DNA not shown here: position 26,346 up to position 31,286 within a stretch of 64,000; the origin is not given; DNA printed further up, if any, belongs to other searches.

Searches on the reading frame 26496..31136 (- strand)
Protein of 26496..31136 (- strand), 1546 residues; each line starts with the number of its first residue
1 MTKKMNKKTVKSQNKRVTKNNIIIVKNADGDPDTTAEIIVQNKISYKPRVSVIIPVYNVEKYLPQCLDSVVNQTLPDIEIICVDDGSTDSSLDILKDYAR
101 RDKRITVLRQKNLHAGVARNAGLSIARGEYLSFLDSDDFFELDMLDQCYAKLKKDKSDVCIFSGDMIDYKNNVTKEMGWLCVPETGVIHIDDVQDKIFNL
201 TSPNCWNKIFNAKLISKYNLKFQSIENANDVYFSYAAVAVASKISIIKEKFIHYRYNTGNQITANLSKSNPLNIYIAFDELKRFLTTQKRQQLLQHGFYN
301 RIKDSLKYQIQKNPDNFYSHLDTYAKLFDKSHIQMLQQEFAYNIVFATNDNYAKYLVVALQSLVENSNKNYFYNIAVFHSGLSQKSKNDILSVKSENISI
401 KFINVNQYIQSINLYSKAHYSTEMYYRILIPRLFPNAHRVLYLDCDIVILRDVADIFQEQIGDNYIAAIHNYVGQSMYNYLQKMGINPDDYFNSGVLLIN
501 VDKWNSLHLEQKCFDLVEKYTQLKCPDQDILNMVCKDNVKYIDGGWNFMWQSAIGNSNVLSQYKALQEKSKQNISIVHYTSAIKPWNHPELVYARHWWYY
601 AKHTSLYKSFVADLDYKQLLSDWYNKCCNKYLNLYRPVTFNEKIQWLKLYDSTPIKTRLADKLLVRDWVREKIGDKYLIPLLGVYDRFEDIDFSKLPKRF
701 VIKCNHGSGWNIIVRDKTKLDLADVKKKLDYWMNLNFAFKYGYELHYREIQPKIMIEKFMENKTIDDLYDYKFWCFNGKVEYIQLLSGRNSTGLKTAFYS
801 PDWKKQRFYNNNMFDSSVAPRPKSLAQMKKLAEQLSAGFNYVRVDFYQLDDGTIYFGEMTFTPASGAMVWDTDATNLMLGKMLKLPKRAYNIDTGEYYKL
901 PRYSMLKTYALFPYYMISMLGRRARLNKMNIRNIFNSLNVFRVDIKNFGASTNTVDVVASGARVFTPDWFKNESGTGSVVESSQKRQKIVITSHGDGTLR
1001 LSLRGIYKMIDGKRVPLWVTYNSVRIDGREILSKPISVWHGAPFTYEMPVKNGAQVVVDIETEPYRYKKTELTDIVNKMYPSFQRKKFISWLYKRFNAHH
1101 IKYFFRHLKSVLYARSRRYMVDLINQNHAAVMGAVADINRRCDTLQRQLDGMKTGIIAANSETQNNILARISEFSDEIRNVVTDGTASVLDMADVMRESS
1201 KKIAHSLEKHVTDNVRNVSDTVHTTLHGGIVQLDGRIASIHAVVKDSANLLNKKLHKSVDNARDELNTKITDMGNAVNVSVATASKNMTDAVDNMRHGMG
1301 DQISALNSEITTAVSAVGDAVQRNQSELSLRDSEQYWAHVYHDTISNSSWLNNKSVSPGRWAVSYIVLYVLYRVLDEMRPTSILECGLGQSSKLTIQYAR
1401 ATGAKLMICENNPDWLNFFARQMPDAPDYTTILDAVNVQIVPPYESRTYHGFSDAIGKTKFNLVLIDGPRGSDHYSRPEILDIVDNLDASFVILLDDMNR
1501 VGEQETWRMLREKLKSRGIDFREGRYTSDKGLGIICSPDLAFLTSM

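Call 108: search_protein_families(library=pfam, proteins=[window:26496-31136:-], max_evalue=0.0001)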
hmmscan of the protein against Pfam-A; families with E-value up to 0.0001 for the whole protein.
window:26496-31136:- (1546 aa): 6 families
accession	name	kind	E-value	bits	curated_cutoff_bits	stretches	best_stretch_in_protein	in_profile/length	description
PF14305.11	ATPgrasp_TupA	-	1.1e-54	186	25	1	642-883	1-240/241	TupA-like ATPgrasp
PF01501.26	Glyco_transf_8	-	6.5e-46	157.4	24.3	1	343-587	1-250/253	Glycosyl transferase family 8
PF00535.33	Glycos_transf_2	-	6e-38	130.8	23.3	1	51-176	1-127/168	Glycosyl transferase family 2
PF10111.15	Glyco_tranf_2_2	-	4.5e-13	49.8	27.3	1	51-149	1-103/276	Glycosyltransferase like family 2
PF01442.23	Apolipoprotein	-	1.9e-07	31.4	90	1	1172-1329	3-160/190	Apolipoprotein A1/A4/E domain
PF13641.12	Glyco_tranf_2_3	-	2.4e-07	31.4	27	1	48-150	1-109/230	Glycosyltransferase like family 2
